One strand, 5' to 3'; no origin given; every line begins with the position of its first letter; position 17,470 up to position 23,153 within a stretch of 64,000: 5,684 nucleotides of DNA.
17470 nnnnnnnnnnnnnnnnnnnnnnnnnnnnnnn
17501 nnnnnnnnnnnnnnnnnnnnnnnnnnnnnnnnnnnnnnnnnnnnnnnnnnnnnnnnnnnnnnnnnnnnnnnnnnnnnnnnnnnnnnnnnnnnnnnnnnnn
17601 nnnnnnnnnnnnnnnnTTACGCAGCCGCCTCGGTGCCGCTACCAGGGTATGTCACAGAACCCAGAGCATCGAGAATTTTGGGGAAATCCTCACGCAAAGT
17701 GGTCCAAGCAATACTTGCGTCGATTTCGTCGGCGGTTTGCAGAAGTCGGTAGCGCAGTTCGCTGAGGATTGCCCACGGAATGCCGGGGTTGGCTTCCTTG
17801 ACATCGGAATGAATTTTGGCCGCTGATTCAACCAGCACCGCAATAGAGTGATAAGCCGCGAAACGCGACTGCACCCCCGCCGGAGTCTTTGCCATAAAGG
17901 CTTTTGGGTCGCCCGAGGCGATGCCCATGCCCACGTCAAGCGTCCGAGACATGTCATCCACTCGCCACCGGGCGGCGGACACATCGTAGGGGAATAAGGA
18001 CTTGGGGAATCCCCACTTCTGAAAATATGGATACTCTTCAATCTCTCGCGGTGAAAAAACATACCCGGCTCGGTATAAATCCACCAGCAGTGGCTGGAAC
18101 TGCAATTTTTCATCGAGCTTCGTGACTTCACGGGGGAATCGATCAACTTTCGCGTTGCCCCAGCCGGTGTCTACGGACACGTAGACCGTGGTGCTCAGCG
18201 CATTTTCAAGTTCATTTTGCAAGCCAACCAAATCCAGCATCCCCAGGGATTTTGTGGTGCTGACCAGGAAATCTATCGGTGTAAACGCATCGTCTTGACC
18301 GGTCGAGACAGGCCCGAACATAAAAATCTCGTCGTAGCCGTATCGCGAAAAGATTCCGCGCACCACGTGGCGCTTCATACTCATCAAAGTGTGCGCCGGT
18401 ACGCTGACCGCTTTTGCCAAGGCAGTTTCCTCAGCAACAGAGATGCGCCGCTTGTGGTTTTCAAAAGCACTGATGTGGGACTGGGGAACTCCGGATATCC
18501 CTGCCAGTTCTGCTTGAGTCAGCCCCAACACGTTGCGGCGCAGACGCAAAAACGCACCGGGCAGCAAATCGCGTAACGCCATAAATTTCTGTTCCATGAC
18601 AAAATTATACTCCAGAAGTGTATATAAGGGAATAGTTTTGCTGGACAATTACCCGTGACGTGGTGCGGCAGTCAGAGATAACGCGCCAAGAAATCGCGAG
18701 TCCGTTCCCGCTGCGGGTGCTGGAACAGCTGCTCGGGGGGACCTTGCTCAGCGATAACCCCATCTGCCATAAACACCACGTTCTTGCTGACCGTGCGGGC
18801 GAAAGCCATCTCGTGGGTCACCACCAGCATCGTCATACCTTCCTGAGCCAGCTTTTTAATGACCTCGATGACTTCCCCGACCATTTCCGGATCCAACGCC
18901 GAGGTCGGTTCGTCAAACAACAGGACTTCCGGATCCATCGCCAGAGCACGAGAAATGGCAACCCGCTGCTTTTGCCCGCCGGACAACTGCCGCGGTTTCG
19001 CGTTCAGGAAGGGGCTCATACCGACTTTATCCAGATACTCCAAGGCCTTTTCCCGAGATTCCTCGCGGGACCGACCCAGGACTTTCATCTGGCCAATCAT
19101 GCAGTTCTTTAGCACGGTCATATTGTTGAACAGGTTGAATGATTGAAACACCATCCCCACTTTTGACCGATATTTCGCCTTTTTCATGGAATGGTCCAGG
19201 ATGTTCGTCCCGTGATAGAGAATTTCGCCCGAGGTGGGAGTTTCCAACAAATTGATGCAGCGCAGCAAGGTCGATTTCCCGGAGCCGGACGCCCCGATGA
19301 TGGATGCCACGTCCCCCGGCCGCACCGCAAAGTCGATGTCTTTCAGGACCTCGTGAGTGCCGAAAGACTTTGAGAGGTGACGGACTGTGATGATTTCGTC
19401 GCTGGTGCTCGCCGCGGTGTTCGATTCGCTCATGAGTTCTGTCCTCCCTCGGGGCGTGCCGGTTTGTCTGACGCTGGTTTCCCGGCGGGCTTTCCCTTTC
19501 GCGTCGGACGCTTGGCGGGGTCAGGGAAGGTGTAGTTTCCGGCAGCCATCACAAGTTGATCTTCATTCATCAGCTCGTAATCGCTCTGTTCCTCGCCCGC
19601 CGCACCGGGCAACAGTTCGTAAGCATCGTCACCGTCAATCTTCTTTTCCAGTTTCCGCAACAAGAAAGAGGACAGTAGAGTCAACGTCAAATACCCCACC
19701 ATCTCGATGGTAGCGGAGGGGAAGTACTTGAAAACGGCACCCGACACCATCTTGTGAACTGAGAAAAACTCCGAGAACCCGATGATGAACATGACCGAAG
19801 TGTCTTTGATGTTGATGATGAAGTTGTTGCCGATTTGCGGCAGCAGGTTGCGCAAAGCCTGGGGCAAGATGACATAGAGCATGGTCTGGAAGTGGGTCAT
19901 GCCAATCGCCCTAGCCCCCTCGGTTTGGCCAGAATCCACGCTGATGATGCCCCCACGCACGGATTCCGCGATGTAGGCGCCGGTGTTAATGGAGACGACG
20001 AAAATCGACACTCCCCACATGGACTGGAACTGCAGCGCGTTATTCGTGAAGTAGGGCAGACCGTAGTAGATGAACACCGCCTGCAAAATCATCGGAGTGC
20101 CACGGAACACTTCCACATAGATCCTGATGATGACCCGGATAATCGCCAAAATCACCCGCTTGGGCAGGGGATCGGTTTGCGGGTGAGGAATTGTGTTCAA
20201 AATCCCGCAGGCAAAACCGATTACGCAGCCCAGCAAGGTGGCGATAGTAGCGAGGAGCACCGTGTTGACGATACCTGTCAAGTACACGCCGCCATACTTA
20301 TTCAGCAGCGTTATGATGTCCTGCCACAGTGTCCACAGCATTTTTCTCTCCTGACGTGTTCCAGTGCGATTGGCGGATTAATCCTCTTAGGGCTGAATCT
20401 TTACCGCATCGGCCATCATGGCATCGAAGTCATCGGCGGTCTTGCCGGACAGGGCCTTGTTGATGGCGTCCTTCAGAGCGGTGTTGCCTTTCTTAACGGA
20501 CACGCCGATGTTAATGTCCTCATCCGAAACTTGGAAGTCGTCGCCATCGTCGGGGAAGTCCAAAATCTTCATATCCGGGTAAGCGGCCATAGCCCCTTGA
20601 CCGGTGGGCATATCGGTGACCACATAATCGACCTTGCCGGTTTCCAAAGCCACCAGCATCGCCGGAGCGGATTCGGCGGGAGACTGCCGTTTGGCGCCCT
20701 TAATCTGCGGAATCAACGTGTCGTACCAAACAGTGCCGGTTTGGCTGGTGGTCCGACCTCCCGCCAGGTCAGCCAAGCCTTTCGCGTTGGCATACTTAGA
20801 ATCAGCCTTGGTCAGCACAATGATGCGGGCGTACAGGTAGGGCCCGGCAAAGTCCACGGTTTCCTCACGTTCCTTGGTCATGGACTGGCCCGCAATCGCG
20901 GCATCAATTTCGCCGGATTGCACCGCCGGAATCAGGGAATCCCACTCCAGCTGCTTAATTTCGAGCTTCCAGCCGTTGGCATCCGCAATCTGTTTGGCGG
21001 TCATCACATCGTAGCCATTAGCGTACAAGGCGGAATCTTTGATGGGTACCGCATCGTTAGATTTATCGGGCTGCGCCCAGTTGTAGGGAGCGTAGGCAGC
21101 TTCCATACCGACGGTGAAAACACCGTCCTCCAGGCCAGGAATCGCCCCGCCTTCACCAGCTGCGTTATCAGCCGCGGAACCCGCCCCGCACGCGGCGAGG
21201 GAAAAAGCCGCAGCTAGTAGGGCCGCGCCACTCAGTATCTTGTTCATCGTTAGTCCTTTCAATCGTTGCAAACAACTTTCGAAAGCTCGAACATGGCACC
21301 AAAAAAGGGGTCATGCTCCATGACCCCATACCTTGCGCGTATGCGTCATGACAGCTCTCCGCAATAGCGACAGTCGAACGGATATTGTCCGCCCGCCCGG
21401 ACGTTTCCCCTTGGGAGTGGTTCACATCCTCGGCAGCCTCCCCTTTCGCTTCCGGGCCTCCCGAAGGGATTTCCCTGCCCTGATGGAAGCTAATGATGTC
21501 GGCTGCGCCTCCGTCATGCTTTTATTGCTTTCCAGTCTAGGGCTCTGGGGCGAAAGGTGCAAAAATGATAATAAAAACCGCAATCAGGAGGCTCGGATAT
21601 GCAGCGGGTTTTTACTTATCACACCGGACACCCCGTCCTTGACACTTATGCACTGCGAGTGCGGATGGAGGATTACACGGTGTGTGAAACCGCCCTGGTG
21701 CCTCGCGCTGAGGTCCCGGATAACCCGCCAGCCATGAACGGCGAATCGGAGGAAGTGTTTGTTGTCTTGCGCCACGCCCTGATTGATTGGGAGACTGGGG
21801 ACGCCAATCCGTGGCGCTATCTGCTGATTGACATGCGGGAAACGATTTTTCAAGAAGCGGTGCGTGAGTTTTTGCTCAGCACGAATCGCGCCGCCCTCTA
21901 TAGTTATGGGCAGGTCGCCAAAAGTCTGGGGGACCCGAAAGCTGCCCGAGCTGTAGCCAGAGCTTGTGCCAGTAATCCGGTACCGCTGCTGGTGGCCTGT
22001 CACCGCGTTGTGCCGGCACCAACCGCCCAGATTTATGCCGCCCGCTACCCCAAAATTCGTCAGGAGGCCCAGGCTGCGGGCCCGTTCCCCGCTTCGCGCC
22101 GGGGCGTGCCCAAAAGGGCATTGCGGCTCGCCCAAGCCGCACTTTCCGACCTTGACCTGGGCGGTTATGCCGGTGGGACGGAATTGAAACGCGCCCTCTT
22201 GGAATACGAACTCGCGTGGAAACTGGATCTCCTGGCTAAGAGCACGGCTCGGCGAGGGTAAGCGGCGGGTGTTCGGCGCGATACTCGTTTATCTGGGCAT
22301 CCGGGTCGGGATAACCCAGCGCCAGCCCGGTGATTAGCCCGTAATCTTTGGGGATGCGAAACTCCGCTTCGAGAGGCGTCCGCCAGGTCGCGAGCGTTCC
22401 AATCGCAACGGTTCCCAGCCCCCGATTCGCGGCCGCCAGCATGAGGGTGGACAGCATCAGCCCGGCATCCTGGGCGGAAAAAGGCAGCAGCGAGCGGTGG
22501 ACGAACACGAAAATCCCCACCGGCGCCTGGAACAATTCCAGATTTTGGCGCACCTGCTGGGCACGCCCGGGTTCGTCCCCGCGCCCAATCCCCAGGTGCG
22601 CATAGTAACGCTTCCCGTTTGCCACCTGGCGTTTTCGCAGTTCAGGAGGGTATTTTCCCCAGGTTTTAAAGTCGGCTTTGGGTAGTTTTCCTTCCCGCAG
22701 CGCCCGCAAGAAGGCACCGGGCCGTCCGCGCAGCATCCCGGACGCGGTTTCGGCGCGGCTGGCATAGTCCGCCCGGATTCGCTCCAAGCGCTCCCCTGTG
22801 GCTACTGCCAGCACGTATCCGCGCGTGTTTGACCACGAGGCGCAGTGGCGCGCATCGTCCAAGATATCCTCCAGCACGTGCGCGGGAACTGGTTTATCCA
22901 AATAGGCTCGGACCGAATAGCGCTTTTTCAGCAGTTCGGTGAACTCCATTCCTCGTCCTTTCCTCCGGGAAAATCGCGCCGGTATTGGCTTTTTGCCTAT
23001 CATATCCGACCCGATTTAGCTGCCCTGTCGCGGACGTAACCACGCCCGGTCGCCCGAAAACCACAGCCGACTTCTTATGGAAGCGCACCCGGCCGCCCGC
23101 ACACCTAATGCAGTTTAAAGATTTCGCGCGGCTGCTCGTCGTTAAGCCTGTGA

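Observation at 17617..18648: Single-chain XRE-HTH + MNT-like + HepT/HEPN-like fusion with eroded catalytic motifs, heading an ABC-exporter operon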

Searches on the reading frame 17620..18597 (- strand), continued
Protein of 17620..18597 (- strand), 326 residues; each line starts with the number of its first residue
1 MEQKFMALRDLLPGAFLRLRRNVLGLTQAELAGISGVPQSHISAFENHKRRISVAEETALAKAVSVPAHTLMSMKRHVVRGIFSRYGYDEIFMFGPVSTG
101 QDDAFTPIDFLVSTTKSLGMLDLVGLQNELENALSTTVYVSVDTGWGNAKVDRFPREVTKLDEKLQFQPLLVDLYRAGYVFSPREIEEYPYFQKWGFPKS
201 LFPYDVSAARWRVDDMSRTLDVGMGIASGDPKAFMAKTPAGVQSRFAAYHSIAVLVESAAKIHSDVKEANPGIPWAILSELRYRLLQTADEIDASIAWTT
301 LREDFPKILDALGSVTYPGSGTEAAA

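Call 74: fold_search(model_id=the predicted structure, library=pdb)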
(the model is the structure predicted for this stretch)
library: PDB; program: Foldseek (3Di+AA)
matches with E <= 10: 640; with E <= 0.001: 0
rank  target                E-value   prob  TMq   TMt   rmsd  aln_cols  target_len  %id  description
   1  7uy4_B                1.9e-02  0.87  0.21  0.25  15.7       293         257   14  Aminoglycoside-modifying enzyme ANT-3,9 in complex with spectinomycin and AMP-PNP (released 2023-05-10)
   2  7uy4_A                3.4e-02  0.80  0.21  0.24  15.7       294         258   12  Aminoglycoside-modifying enzyme ANT-3,9 in complex with spectinomycin and AMP-PNP (released 2023-05-10)
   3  2ox6_C                3.9e-02  0.98  0.16  0.29  13.7       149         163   12  Crystal structure of gene product SO3848 from Shewanella oneidensis MR-1 (released 2007-04-03)
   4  5lpa_A                3.9e-02  0.85  0.24  0.27  13.8       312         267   12  AadA E87Q in complex with ATP, calcium and dihydrostreptomycin (released 2018-01-17)
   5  4cs6                  5.4e-02  0.85  0.26  0.30  13.5       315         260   12  Crystal structure of AadA - an aminoglycoside adenyltransferase (released 2015-03-25)
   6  1y7y_B                5.7e-02  1.00  0.16  0.76   0.7        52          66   35  High-resolution crystal structure of the restriction-modification controller protein C.AhdI from Aeromonas hydrophila (released 2005-02-22)
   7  1wot_MODEL_1_A        6.2e-02  1.00  0.22  0.70   1.8        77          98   25  Structure of putative minimal nucleotidyltransferase (released 2004-09-07)
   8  6xz0                  6.2e-02  0.72  0.24  0.29  16.7       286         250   12  Crystal structure of spectinomycin adenyltransferase AAD(9) from Enterococcus faecialis with spectinomycin (released 2020-04-15)
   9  5luh_B                6.2e-02  0.72  0.22  0.25  14.8       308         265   10  AadA E87Q in complex with ATP, calcium and streptomycin (released 2018-01-17)
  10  2b5a_B                6.5e-02  1.00  0.16  0.68   6.1        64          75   26  C.BclI, Control Element of the BclI Restriction-Modification System (released 2006-01-03)
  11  6fzb_B                6.8e-02  0.72  0.22  0.26  14.8       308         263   10  AadA in complex with ATP, magnesium and streptomycin (released 2018-06-13)
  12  7t5u                  7.2e-02  1.00  0.16  0.70   2.4        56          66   36  Structure of E. coli MS115-1 CapH N-terminal domain (released 2022-09-14)
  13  2b5a_C                7.2e-02  1.00  0.16  0.66   6.1        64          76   28  C.BclI, Control Element of the BclI Restriction-Modification System (released 2006-01-03)
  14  3jxb_C                7.9e-02  1.00  0.17  0.77   1.0        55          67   33  Crystal structure of the P22 c2 repressor protein in complex with synthetic operator 9C (released 2010-01-19)
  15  8p8o_J                7.9e-02  1.00  0.16  0.35   7.5        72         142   28  M. tuberculosis dUTPase - Stl1-159 (StlNT) complex structure (released 2024-11-27)
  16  8xeo_B                7.9e-02  1.00  0.21  0.60   3.5        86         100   20  Crystal structure of MNT antitoxin (released 2024-12-18)
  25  1kny_A                1.0e-01  0.82  0.27  0.32  13.4       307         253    8  KANAMYCIN NUCLEOTIDYLTRANSFERASE (released 1996-08-17)
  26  1adr_MODEL_1_A        1.1e-01  1.00  0.16  0.67   1.0        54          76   33  DETERMINATION OF THE NUCLEAR MAGNETIC RESONANCE STRUCTURE OF THE DNA-BINDING DOMAIN OF THE P22 C2 REPRESSOR (1 (released 1994-01-31)
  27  8xeh_E                1.1e-01  1.00  0.21  0.59   2.6        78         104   20  Crystal structure of HEPN-MNT complex (released 2024-12-18)
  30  8xeo_A                1.1e-01  1.00  0.19  0.57   3.2        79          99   20  Crystal structure of MNT antitoxin (released 2024-12-18)
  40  3jxb_D                1.6e-01  1.00  0.16  0.77   1.0        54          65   33  Crystal structure of the P22 c2 repressor protein in complex with synthetic operator 9C (released 2010-01-19)
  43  2r1j_L                1.7e-01  1.00  0.16  0.77   1.2        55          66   33  Crystal Structure of the P22 c2 Repressor protein in complex with the synthetic operator 9T (released 2008-04-29)
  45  7bxo_E                1.8e-01  1.00  0.20  0.49   1.4        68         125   20  Crystal structure of the toxin-antitoxin with AMP-PNP (released 2020-09-30)
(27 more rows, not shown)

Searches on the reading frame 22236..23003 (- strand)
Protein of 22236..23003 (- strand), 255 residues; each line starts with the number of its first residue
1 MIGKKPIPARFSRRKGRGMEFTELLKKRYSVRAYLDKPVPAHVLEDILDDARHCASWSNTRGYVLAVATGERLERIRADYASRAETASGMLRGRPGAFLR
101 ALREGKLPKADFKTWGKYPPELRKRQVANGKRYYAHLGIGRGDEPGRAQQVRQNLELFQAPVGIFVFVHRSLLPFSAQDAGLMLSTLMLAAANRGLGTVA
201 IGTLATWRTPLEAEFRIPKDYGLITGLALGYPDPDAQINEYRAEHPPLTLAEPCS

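Call 19: search_protein_families(library=pfam, proteins=[window:22236-23003:-], max_evalue=0.01)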
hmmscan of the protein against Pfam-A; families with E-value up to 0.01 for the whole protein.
window:22236-23003:- (255 aa): 2 families
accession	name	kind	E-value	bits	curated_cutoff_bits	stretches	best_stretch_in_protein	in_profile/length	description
PF00881.29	Nitroreductase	-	1.3e-20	74.7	23.5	1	25-231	1-167/167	Nitroreductase family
PF14512.11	TM1586_NiRdase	-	8.9e-07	29.2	27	1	21-58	2-39/215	Putative TM nitroreductase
